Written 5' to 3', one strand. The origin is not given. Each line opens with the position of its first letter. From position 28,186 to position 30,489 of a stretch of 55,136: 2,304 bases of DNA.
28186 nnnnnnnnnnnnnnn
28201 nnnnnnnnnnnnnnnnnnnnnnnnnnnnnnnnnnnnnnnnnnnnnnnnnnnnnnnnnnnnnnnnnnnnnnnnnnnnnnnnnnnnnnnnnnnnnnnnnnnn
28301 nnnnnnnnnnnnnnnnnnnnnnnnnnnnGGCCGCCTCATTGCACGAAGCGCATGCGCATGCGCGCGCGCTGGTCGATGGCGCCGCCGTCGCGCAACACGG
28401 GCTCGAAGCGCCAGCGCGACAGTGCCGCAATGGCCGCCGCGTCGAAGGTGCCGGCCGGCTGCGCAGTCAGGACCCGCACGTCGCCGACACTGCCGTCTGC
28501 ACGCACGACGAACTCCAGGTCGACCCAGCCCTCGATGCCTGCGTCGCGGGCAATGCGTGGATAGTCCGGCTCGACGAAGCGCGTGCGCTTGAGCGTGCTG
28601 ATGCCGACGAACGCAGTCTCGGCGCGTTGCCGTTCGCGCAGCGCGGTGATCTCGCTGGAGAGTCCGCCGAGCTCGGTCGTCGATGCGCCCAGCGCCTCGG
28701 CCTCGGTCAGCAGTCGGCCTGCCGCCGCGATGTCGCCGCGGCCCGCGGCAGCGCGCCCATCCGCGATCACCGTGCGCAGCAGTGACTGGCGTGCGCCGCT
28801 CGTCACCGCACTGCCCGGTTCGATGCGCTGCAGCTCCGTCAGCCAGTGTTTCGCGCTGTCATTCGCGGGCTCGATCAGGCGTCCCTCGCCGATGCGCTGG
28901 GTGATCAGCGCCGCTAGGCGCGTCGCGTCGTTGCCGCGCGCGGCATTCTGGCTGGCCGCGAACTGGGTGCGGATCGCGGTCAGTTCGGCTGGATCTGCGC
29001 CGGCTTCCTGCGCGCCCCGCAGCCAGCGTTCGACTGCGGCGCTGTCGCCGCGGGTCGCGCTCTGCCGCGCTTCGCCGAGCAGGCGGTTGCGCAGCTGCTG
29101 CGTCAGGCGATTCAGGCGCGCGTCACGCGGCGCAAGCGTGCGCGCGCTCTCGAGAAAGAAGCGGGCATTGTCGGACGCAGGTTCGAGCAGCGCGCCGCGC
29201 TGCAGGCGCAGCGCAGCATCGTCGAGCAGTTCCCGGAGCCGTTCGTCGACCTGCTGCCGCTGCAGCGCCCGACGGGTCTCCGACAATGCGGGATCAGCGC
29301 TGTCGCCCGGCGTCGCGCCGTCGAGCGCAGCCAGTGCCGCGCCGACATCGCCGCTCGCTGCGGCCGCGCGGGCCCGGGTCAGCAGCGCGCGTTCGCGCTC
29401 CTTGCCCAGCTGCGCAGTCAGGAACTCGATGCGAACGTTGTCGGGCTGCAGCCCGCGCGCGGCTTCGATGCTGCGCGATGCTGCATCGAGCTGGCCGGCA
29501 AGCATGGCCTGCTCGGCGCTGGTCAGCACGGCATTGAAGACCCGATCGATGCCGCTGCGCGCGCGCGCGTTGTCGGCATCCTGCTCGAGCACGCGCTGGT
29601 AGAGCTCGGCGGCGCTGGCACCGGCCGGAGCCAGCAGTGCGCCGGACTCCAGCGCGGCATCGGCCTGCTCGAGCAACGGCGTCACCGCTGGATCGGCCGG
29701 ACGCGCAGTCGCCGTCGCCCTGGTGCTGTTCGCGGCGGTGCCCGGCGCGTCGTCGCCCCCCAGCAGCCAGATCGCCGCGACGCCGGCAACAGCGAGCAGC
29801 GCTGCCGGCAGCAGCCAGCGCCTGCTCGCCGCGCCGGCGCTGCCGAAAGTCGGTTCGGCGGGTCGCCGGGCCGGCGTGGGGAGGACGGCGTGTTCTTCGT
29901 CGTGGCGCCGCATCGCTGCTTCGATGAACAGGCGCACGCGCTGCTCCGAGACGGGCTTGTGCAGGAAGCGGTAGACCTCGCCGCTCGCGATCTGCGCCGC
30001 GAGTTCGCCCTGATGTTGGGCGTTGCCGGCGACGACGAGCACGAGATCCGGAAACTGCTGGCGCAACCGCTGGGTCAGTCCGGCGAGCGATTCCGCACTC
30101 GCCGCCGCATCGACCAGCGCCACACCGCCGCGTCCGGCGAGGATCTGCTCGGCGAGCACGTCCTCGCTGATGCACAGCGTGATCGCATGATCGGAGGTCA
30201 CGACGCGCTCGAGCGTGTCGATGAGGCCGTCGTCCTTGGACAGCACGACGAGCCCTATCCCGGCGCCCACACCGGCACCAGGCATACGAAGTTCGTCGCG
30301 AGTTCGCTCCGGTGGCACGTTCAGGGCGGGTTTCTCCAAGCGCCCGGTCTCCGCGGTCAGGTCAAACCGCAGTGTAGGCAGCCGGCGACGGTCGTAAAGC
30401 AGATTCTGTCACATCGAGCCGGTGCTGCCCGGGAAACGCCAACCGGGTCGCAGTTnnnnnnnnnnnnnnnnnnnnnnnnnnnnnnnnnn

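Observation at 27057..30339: Receiver-TM-repeat-TonB_C protein paired with a pseudo-receiver Ser/Thr kinase: candidate undescribed trans-envelope signalling module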

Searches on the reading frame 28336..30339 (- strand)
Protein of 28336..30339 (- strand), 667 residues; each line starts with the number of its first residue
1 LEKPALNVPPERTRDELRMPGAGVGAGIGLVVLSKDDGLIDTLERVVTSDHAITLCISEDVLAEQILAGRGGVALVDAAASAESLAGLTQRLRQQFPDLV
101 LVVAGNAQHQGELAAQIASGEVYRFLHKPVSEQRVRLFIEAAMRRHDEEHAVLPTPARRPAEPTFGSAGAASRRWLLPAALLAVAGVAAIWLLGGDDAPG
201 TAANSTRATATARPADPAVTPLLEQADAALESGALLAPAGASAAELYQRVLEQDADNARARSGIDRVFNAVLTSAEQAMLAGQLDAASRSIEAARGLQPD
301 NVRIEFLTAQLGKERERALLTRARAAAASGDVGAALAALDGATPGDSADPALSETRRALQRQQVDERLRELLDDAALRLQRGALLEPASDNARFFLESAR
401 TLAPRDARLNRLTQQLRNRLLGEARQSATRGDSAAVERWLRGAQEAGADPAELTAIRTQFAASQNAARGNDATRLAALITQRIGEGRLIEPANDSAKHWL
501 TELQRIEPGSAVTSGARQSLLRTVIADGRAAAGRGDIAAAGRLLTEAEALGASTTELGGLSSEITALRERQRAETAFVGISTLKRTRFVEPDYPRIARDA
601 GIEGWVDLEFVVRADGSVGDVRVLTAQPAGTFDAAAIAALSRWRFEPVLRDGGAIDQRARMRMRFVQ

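Call 3: search_protein_families(library=pfam, proteins=[window:28336-30339:-], max_evalue=1)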
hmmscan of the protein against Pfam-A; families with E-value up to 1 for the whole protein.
window:28336-30339:- (667 aa): 1 family
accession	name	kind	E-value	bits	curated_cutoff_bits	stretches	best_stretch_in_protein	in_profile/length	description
PF03544.19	TonB_C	-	5.5e-19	68.8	24.6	1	590-665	2-77/79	Gram-negative bacterial TonB protein C-terminal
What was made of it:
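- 28345..28572 (-): TonB C-terminal domain, residues 590-665, with the YP motif. Pfam TonB_C 68.8 bits (call 3).
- On TonB energy transducer: Pfam PF03544, 68.8 bits against a cut-off of 24.6 (call 3).
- Checked: Pfam TonB_C matches residues 590-665 (E 5.5e-19) (call 3).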

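Call 4: search_protein_families(library=ncbifam, proteins=[window:28336-30339:-], max_evalue=1)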
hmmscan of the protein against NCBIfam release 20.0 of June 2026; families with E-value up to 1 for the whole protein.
window:28336-30339:- (667 aa): 12 families
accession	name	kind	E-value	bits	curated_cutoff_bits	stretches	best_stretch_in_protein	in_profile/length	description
TIGR01352.1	tonB_Cterm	subfamily_domain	1.4e-16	60.5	27.1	1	591-666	1-74/76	TonB family protein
NF008082.0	PRK10819.1-3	equivalog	1.1e-09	38.5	265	1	590-647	165-222/242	TonB system transport protein TonB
NF038079.1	TonB_sider_MxcH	equivalog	1.4e-09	36.6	925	1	585-665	4-83/792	TonB-dependent siderophore myxochelin receptor MxcH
NF008083.0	PRK10819.1-4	equivalog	2.1e-09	37.8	448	1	579-649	152-219/239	TonB system transport protein TonB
NF008081.0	PRK10819.1-2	equivalog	3.4e-09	37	377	1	579-648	153-219/240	TonB system transport protein TonB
NF008084.0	PRK10819.1-5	equivalog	5.8e-08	32.9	315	1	586-646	166-226/249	TonB system transport protein TonB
NF008080.0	PRK10819.1-1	equivalog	2.7e-07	30.2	418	1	589-648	173-232/252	TonB system transport protein TonB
NF047760.1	LIC10042_TonB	equivalog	0.0012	18.9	100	1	591-646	85-140/156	LIC_10042 family TonB-like protein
NF053512.1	nitric_RR_NosR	exception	0.0014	17.7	400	1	40-148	11-120/422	response regulator c-di-GMP phosphodiesterase, NosR family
NF033768.1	myxo_SS_tail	domain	0.0028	17.7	40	1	597-648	26-78/92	AgmX/PglI C-terminal domain-containing protein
TIGR02915.1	PEP_resp_reg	equivalog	0.023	13.5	502.6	1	77-147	53-121/445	PEP-CTERM-box response regulator transcription factor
NF005673.0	PRK07455.1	equivalog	0.028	13.6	232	1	69-134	35-97/213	bifunctional 4-hydroxy-2-oxoglutarate aldolase/2-dehydro-3-deoxy-phosphogluconate aldolase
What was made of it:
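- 28345..28572 (-): TIGR01352 (call 4).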

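Call 5: find_homologous_proteins(query=window:28336-30339:-, max_evalue=0.001)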
Query window:28336-30339:- (667 aa): 505 proteins with E <= 0.001 among 8000 candidates; the best 120 are listed.
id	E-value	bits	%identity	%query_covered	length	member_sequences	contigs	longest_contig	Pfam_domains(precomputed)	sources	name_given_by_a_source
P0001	0.0e+0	1381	100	100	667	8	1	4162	PF03544.20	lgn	-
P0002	0.0e+0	1227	90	100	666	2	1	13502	PF03544.20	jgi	jgi:TonB family protein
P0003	0.0e+0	1178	88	97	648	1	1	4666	PF03544.20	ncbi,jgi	jgi:TonB family protein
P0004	0.0e+0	1166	85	99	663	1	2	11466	PF03544.20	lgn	-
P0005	0.0e+0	1114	86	95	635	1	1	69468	PF03544.20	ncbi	-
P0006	0.0e+0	1097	80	100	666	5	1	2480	PF03544.20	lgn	-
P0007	0.0e+0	1083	79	100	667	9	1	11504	PF03544.20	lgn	-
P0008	0.0e+0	1065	79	98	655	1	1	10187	PF03544.20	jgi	jgi:protein TonB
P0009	0.0e+0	1056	79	97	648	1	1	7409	PF03544.20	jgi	-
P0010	0.0e+0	1040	79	97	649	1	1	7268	PF03544.20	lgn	-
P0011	0.0e+0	1039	79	97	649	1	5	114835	PF03544.20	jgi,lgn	jgi:TonB family protein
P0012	0.0e+0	1038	79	97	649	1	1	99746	PF03544.20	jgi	jgi:TonB family protein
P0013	7.5e-277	938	70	100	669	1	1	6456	PF03544.20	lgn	-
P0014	5.5e-245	833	65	99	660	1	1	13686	PF03544.20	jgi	jgi:TonB family protein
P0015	1.8e-240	818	64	99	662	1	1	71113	PF03544.20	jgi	jgi:protein TonB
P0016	2.3e-238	811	62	100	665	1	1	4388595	PF03544.20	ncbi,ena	-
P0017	1.3e-236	805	62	100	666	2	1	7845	PF03544.20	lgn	-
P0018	2.2e-236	805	63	100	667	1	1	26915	PF03544.20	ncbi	-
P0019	2.9e-236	804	61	100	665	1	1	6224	PF03544.20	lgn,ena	-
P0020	3.6e-236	804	61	100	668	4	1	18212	PF03544.20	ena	-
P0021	7.8e-235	799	61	100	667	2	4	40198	PF03544.20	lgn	-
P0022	1.6e-234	798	64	97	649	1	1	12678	PF03544.20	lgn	-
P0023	7.9e-232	790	61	100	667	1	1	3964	PF03544.20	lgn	-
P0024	1.7e-231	788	62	99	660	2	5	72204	PF03544.20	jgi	jgi:TonB family protein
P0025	2.2e-230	785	61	98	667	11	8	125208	PF03544.20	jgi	jgi:TonB family protein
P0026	1.0e-206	707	81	65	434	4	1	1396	PF03544.20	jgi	jgi:protein TonB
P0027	7.5e-202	691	57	97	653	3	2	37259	PF03544.20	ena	-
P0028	7.7e-195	667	54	100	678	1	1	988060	PF03544.20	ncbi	-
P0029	1.3e-189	650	52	100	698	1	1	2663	PF03544.20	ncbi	-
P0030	6.0e-188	645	54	67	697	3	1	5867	PF03544.20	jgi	jgi:TonB family protein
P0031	2.0e-187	643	52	100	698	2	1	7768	PF03544.20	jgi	jgi:TonB family protein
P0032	5.3e-187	641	51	100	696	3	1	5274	PF03544.20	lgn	-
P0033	4.1e-186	639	51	100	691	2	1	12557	PF03544.20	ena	-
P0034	6.9e-186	638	51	100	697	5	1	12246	PF03544.20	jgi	jgi:TonB family protein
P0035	7.3e-186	638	51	100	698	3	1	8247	PF03544.20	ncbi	-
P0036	9.4e-185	634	51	100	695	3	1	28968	PF03544.20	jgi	-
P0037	9.9e-185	634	53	68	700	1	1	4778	PF03544.20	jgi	jgi:TonB family protein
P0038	2.0e-184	633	50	100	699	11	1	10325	PF03544.20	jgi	-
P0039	2.9e-184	632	51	100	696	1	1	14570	PF03544.20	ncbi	-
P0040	7.9e-184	631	52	100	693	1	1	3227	PF03544.20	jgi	jgi:protein TonB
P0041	7.9e-184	631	51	95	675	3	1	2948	PF03544.20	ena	-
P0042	7.0e-183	628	51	97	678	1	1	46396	PF03544.20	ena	-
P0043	1.4e-182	627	51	68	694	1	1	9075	PF03544.20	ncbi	-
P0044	4.6e-182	625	52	97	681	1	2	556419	PF03544.20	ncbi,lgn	-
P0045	8.5e-182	624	51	67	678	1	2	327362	PF03544.20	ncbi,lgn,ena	-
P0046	3.4e-180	619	53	100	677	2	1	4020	PF03544.20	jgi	jgi:TonB family protein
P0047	3.8e-180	619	50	100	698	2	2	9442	PF03544.20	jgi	-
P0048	1.1e-179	617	50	97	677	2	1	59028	PF03544.20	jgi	jgi:TonB family protein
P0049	5.1e-178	612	51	97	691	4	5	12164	PF03544.20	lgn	-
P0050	1.5e-169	584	54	58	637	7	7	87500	PF03544.20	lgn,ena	-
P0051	5.9e-157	542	52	60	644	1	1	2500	PF03544.20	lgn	-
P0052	2.6e-151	524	44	95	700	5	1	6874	PF03544.20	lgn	-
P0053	1.1e-150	522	45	96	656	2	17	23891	PF03544.20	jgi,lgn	jgi:TonB family protein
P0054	4.4e-150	520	46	96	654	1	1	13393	PF03544.20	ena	-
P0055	5.2e-150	519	45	65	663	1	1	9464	PF03544.20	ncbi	-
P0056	9.8e-150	518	45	96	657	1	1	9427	PF03544.20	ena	-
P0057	2.3e-149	517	43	97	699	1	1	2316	PF03544.20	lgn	-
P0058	9.9e-149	515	45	96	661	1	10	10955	PF03544.20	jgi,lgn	jgi:TonB family protein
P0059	1.1e-148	515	43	97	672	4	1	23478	PF03544.20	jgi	jgi:protein TonB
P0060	1.3e-148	515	45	96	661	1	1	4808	PF03544.20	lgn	-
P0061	3.1e-148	513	47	98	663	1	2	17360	PF03544.20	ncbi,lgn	-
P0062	4.7e-148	513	46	95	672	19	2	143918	PF03544.20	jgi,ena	jgi:TonB family C-terminal domain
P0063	3.6e-147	510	44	96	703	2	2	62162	PF03544.20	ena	-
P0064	1.1e-146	508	42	97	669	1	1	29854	PF03544.20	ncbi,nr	ncbi:MAG: Protein TonB [Gammaproteobacteria bacterium]|nr:Protein TonB [Gammaproteobacteria bacteriu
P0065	6.0e-146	506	45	96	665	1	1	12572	PF03544.20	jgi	jgi:TonB family protein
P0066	1.8e-145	504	43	97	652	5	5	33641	PF03544.20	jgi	jgi:TonB family protein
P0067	4.6e-145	503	44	96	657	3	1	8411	PF03544.20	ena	-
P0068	4.8e-145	503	44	96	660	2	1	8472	PF03544.20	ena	-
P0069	7.1e-145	502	42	96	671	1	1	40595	PF03544.20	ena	-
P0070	1.7e-144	501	44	95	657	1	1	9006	PF03544.20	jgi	jgi:TonB family protein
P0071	4.4e-144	500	44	95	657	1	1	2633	PF03544.20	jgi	jgi:TonB family protein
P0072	6.1e-144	499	44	95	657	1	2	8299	PF03544.20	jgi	jgi:TonB family protein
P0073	6.2e-144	499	44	95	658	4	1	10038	PF03544.20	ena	-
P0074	7.0e-144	499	43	95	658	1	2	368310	PF03544.20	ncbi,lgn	ncbi:MAG: TonB family protein [Gammaproteobacteria bacterium]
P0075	3.6e-143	497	43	95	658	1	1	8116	PF03544.20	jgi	jgi:TonB family protein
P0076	4.1e-143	497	43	96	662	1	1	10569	PF03544.20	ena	-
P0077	7.3e-143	496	43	95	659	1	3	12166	PF03544.20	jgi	jgi:TonB family protein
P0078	8.8e-143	495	42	96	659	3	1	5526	PF03544.20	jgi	-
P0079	9.0e-143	495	45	96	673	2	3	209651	PF03544.20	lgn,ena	-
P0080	2.1e-142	494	44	96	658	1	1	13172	PF03544.20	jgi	jgi:TonB family protein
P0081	3.6e-142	493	44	96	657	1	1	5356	PF03544.20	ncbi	-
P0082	6.4e-142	493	42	97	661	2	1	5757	PF03544.20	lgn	-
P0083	8.5e-142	492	43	96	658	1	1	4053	PF03544.20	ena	-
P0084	1.2e-141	492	45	97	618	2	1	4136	PF03544.20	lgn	-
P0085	1.7e-141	491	44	97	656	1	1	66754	PF03544.20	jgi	jgi:TonB family protein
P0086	2.1e-141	491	44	97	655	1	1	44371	PF03544.20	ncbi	ncbi:MAG: TonB family protein [Gammaproteobacteria bacterium]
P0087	2.5e-141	491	45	96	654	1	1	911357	PF03544.20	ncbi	ncbi:MAG: energy transducer TonB [Steroidobacteraceae bacterium]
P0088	2.5e-141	491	45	95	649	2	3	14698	PF03544.20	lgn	-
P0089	3.1e-141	490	44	96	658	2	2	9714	PF03544.20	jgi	jgi:TonB family protein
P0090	3.8e-141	490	44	96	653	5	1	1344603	PF03544.20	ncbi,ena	-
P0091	4.0e-141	490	44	95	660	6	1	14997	PF03544.20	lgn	-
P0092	5.7e-141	489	44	95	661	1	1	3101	PF03544.20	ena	-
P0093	6.5e-141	489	44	95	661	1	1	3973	PF03544.20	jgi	-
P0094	6.9e-141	489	41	97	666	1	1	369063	PF03544.20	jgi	jgi:TonB family protein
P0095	7.8e-141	489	44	96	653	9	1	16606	PF03544.20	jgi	jgi:TonB family protein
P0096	8.3e-141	489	43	96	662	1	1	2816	PF03544.20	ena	-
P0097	9.1e-141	489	41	97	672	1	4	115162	PF03544.20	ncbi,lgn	-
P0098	1.5e-140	488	43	95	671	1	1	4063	PF03544.20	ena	-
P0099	1.6e-140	488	44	96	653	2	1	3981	PF03544.20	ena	-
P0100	1.7e-140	488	43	95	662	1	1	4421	PF03544.20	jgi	jgi:TonB family protein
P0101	4.4e-140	487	43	96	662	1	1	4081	PF03544.20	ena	-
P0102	4.4e-140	487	43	95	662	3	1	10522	PF03544.20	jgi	jgi:protein TonB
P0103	4.5e-140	487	47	60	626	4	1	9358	PF03544.20,PF26403.1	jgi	jgi:protein TonB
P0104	4.5e-140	486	42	96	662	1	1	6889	PF03544.20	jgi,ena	-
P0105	5.0e-140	486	42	95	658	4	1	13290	PF03544.20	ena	-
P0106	5.1e-140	486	44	96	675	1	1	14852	PF03544.20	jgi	-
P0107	5.2e-140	486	43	96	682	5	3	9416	PF03544.20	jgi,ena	-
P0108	6.3e-140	486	43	93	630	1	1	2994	PF03544.20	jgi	jgi:protein TonB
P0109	6.4e-140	486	43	95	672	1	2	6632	PF03544.20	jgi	jgi:TonB family protein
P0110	6.9e-140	486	43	96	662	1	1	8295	PF03544.20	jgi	jgi:TonB family protein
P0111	9.7e-140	485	42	96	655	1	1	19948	PF03544.20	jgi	jgi:protein TonB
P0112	1.5e-139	485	43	95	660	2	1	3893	PF03544.20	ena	-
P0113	1.5e-139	485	42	95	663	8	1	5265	PF03544.20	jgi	jgi:TonB family protein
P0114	1.6e-139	485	45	97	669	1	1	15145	PF03544.20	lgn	-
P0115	1.8e-139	485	41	96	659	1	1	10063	PF03544.20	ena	-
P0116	2.1e-139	484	43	96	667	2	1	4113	PF03544.20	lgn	-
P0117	2.5e-139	484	41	96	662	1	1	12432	PF03544.20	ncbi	-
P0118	2.7e-139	484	43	96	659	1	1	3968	PF03544.20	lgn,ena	-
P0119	2.7e-139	484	43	96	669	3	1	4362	PF03544.20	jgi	jgi:TonB family protein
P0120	2.7e-139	484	43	95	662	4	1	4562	PF03544.20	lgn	-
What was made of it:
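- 28336..30339 (-): Gene A: receiver - TM - TPR-like rod - TonB_C protein, 667 aa. More than 500 full-length homologues (call 5).
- Databases call the protein 'TonB family protein' (call 5).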

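Call 6: find_encoding_contigs(protein=P0016, flank=8000, max_places=2)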
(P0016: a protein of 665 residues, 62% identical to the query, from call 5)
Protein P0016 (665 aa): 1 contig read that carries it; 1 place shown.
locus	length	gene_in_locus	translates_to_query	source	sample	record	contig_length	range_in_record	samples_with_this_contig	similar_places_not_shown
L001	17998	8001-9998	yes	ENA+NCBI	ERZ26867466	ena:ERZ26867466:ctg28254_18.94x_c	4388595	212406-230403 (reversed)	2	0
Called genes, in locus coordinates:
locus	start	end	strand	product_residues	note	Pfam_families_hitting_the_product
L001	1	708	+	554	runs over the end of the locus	PF13191:AAA_16, PF13401:AAA_22, PF21327:GspA_C39-like, PF01471:PG_binding_1 (weak)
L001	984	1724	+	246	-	PF16537:T2SSB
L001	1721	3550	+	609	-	PF02734:Dak2, PF21645:FakA-like_M, PF02645:DegV, PF13684:FakA-like_C (weak)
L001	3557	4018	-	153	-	PF00581:Rhodanese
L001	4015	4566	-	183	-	PF08212:Lipocalin_2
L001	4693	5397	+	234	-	PF13852:DUF4197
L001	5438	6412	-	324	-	-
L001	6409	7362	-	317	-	PF03372:Exo_endo_phos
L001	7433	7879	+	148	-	PF01575:MaoC_dehydratas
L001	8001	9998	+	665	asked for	PF03544:TonB_C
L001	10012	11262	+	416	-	PF01636:APH (faint), PF00069:Pkinase, PF07714:PK_Tyr_Ser-Thr, PF03109:ABC1 (faint)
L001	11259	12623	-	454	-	PF07690:MFS_1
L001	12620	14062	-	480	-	PF00753:Lactamase_B, PF12706:Lactamase_B_2, PF16661:Lactamase_B_6 (weak), PF10996:Beta-Casp, PF07521:RMMBL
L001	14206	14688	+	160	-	PF00111:Fer2, PF13085:Fer2_3 (weak), PF01799:Fer2_2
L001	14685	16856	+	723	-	PF20256:MoCoBD_2, PF02738:MoCoBD_1, PF20256:MoCoBD_2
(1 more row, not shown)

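Call 7: find_encoding_contigs(protein=P0087, flank=8000, max_places=2)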
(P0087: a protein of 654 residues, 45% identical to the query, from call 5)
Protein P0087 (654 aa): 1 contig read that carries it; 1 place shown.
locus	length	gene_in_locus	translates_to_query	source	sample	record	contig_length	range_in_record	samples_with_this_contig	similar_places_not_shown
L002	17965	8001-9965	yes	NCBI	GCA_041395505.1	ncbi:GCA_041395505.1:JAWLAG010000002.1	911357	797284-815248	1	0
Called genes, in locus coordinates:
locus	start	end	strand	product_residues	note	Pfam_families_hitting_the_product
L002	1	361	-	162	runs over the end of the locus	PF00581:Rhodanese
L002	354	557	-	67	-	PF07311:Dodecin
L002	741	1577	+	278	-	PF00691:OmpA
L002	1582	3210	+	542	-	PF12329:TMF_DNA_bd (faint), PF15905:HMMR_N (faint), PF23204:KIF21A_2nd (faint), PF24161:CCDC39, PF06818:Fez1 (weak)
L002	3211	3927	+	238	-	PF13852:DUF4197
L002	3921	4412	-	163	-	PF13673:Acetyltransf_10, PF00583:Acetyltransf_1, PF13508:Acetyltransf_7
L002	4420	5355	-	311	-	-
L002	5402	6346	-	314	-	PF03372:Exo_endo_phos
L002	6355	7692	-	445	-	PF02133:Transp_cyt_pur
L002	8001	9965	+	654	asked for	PF03544:TonB_C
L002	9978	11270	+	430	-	PF00072:Response_reg (faint), PF01636:APH (faint), PF00069:Pkinase, PF07714:PK_Tyr_Ser-Thr, PF01163:RIO1, PF03109:ABC1 (weak)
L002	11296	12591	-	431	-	PF07690:MFS_1 (weak)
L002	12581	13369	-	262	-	PF01073:3Beta_HSD, PF01370:Epimerase, PF05368:NmrA, PF13460:NAD_binding_10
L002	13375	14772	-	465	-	PF00753:Lactamase_B, PF23023:Anti-Pycsar_Apyc1 (faint), PF12706:Lactamase_B_2, PF16661:Lactamase_B_6 (faint), PF10996:Beta-Casp, PF07521:RMMBL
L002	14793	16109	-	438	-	PF01546:Peptidase_M20, PF07687:M20_dimer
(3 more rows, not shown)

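Call 8: find_encoding_contigs(protein=P0028, flank=8000, max_places=2)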
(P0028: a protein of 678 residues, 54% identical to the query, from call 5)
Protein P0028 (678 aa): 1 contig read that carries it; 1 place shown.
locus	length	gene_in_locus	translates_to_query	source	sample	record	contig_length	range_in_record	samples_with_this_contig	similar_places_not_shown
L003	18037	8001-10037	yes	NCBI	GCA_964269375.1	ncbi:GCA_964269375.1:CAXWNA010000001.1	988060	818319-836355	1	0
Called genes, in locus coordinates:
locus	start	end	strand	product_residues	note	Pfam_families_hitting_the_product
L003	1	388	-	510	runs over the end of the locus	PF01039:Carboxyl_trans, PF03255:ACCA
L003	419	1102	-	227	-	-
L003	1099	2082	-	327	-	PF03308:MeaB, PF02492:cobW (faint)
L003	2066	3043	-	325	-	PF01642:MM_CoA_mutase, PF02310:B12-binding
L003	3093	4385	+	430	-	-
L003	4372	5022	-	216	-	PF00581:Rhodanese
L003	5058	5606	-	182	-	PF08212:Lipocalin_2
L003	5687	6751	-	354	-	-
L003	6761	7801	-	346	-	PF03372:Exo_endo_phos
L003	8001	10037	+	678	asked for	PF03544:TonB_C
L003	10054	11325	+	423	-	PF01636:APH (faint), PF00069:Pkinase, PF07714:PK_Tyr_Ser-Thr, PF01163:RIO1 (faint), PF03109:ABC1 (faint), PF17667:Pkinase_fungal (weak)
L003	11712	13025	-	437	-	PF07690:MFS_1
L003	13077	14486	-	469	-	PF00753:Lactamase_B, PF12706:Lactamase_B_2, PF16661:Lactamase_B_6 (faint), PF10996:Beta-Casp, PF07521:RMMBL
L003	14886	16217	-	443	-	PF01546:Peptidase_M20, PF07687:M20_dimer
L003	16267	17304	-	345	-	PF24807:WD40_CDC20-Fz, PF25174:Beta-prop_THOC3, PF23381:Beta-prop_IFT122_1st, PF25391:WD40_Gbeta, PF23414:Beta-prop_EML_2, PF24814:WD40_Prp19, PF25173:Beta-prop_WDR3_1st, PF24796:WDR55, +28 more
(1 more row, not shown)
